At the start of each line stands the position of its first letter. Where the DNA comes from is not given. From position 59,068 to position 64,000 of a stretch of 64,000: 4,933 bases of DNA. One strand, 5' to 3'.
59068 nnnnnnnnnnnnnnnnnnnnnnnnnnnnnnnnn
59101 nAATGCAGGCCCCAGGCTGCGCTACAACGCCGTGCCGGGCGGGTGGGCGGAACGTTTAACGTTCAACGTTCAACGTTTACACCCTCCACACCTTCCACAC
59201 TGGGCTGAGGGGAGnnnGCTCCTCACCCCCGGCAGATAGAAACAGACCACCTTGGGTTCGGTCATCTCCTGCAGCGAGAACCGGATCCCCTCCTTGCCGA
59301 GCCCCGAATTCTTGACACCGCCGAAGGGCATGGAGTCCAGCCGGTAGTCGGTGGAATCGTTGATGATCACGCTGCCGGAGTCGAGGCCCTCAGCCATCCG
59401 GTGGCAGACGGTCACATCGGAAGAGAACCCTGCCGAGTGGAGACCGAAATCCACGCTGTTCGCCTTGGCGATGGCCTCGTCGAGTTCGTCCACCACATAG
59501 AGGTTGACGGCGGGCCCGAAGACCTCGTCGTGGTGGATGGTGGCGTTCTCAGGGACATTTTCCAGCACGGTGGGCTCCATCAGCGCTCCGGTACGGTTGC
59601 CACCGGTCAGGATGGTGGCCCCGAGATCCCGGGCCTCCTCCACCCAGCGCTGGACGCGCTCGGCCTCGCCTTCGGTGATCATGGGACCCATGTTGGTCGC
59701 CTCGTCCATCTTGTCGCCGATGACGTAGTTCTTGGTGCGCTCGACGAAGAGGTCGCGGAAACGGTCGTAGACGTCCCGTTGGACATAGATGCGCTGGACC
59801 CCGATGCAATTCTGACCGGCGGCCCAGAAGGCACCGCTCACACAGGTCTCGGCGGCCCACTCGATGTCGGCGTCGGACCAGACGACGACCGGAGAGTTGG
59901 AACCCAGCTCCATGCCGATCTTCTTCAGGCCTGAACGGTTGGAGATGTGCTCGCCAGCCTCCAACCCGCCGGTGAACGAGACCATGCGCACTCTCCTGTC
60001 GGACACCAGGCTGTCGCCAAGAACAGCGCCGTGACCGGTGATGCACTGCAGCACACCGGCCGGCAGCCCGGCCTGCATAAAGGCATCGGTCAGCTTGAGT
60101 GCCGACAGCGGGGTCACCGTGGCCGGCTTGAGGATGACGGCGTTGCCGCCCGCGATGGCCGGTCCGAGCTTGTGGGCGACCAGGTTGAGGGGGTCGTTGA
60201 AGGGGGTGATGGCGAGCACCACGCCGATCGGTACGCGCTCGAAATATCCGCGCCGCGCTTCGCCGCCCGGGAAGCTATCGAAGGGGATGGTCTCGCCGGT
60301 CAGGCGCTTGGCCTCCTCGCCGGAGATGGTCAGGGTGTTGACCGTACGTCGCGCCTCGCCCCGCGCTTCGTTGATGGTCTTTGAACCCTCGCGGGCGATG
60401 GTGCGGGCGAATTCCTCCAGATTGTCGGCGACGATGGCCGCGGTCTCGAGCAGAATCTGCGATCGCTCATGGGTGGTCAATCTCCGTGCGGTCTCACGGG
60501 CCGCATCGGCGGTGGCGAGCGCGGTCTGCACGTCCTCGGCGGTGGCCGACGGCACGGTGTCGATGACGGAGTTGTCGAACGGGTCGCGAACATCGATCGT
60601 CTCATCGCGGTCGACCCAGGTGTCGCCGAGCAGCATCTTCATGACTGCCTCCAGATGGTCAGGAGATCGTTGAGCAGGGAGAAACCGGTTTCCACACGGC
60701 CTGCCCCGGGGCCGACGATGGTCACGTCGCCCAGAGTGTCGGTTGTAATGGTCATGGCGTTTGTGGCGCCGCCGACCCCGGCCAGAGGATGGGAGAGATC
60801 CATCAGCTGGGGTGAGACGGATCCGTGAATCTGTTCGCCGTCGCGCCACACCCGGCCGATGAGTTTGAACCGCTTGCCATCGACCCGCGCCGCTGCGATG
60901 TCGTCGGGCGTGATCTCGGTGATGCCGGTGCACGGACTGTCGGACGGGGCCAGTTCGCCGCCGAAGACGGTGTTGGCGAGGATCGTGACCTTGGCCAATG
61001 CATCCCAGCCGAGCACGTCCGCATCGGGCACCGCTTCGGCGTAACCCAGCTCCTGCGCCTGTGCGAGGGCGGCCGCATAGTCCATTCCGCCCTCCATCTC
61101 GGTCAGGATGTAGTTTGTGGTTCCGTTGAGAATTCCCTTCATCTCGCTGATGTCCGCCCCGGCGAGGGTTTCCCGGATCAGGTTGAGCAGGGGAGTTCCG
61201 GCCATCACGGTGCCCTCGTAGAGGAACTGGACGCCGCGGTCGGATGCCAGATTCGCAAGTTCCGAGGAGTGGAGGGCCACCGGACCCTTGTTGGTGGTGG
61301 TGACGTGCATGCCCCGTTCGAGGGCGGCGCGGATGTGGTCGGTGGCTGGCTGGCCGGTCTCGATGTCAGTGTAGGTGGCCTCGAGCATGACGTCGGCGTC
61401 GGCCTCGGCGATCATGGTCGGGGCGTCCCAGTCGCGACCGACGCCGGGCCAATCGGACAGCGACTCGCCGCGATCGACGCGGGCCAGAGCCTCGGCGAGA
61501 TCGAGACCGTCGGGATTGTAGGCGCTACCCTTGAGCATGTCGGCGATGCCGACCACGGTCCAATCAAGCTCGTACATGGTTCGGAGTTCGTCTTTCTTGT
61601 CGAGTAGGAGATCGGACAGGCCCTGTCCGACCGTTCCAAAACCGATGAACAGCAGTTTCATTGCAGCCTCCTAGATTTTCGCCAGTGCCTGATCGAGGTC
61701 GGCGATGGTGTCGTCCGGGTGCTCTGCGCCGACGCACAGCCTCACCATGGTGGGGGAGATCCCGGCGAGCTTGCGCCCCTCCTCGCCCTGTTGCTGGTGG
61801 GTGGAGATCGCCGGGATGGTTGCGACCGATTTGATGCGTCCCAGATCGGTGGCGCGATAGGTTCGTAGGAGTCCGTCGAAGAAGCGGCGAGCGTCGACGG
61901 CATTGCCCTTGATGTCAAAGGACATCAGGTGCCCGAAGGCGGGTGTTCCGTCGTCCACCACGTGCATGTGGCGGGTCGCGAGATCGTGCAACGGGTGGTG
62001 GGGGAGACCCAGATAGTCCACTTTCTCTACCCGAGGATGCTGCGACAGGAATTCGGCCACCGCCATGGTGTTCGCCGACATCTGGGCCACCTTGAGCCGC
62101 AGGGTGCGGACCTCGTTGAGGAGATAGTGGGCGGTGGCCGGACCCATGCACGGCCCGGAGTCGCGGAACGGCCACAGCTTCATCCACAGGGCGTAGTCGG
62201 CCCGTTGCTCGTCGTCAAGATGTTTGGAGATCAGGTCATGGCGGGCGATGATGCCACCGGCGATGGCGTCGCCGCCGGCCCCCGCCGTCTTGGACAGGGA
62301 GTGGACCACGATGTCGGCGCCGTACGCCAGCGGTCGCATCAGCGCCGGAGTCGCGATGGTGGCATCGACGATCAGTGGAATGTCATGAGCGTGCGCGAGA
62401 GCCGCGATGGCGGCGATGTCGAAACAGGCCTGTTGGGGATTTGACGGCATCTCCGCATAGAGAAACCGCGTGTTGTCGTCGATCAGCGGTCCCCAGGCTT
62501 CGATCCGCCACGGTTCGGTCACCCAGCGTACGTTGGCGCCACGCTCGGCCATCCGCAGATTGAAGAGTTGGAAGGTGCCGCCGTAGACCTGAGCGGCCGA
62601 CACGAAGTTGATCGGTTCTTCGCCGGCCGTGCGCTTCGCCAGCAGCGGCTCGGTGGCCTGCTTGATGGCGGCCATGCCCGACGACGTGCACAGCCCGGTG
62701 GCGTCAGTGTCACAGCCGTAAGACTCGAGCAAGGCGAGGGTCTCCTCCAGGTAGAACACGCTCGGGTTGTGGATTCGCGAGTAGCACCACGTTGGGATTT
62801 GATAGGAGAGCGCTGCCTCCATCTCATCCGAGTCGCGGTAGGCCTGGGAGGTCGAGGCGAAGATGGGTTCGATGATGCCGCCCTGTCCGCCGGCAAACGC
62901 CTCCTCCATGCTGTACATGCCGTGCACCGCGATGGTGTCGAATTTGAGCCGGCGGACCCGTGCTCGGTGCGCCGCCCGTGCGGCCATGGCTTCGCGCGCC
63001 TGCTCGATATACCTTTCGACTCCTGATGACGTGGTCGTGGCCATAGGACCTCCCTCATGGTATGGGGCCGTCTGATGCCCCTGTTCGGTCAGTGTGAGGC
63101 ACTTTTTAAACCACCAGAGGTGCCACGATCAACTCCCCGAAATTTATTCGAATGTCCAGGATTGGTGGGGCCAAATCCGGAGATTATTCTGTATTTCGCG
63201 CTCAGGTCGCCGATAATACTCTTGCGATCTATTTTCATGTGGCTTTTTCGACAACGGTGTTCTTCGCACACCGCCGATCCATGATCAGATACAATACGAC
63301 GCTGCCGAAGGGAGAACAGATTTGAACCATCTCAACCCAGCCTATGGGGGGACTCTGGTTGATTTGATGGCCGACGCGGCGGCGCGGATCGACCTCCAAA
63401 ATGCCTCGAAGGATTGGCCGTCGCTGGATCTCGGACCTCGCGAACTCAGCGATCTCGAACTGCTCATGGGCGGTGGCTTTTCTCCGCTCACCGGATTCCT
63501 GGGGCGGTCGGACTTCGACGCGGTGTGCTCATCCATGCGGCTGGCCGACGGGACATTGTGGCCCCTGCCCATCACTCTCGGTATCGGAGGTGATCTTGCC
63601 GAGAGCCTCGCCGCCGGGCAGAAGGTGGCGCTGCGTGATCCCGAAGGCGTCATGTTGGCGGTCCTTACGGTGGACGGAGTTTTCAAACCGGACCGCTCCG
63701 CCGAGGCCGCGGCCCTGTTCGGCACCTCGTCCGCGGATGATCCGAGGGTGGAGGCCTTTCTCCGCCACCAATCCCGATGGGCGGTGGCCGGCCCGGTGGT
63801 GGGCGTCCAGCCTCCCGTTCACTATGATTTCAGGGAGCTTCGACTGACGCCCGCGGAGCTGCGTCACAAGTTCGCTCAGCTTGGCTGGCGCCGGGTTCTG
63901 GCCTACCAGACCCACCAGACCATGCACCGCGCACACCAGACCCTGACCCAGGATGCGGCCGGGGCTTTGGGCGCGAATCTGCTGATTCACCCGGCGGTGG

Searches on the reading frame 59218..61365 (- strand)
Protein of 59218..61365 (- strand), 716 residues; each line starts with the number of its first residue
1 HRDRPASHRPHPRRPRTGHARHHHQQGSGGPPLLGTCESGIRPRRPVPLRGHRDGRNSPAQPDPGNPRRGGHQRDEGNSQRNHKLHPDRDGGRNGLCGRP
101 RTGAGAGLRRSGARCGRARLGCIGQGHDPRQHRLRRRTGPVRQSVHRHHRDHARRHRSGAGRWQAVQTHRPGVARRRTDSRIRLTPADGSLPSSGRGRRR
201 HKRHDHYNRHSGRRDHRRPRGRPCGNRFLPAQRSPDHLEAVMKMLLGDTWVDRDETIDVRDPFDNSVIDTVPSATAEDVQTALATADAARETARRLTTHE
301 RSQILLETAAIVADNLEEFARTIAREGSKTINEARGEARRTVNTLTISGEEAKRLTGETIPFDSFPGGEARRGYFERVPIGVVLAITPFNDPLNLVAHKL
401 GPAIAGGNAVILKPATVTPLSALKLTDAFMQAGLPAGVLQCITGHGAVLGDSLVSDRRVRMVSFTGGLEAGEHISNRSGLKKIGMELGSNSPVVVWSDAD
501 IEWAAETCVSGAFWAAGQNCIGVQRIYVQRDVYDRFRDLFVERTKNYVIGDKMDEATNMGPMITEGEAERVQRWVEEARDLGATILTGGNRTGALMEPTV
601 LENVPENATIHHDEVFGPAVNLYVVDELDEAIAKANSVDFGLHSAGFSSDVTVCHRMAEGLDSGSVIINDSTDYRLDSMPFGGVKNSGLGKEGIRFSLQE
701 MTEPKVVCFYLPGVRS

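Call 94: search_protein_families(library=pfam, proteins=[window:59218-61365:-], max_evalue=0.00001)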
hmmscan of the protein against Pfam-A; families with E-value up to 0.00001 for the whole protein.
window:59218-61365:- (716 aa): 1 family
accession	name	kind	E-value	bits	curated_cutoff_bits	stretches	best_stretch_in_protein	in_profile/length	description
PF00171.27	Aldedh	-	7.2e-152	506.6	23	1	250-707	1-461/461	Aldehyde dehydrogenase family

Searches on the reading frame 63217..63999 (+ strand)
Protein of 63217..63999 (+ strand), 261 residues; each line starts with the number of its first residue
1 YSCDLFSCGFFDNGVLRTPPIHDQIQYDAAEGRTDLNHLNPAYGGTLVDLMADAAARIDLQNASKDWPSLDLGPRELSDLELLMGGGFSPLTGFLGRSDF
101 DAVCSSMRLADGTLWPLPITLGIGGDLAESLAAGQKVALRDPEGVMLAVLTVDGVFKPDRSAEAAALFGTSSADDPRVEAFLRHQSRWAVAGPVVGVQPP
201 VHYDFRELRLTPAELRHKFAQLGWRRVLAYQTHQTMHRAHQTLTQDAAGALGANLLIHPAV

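Call 94: search_protein_families(library=pfam, proteins=[window:63217-63999:+], max_evalue=0.00001)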
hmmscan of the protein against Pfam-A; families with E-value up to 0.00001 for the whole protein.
window:63217-63999:+ (261 aa): 2 families
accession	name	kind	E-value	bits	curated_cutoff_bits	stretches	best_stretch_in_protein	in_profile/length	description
PF14306.12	PUA_2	-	1.9e-42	145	27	1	42-197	3-157/159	PUA-like domain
PF01747.23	ATP-sulfurylase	-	1.2e-15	57.9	24.3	1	207-261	2-55/212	ATP-sulfurylase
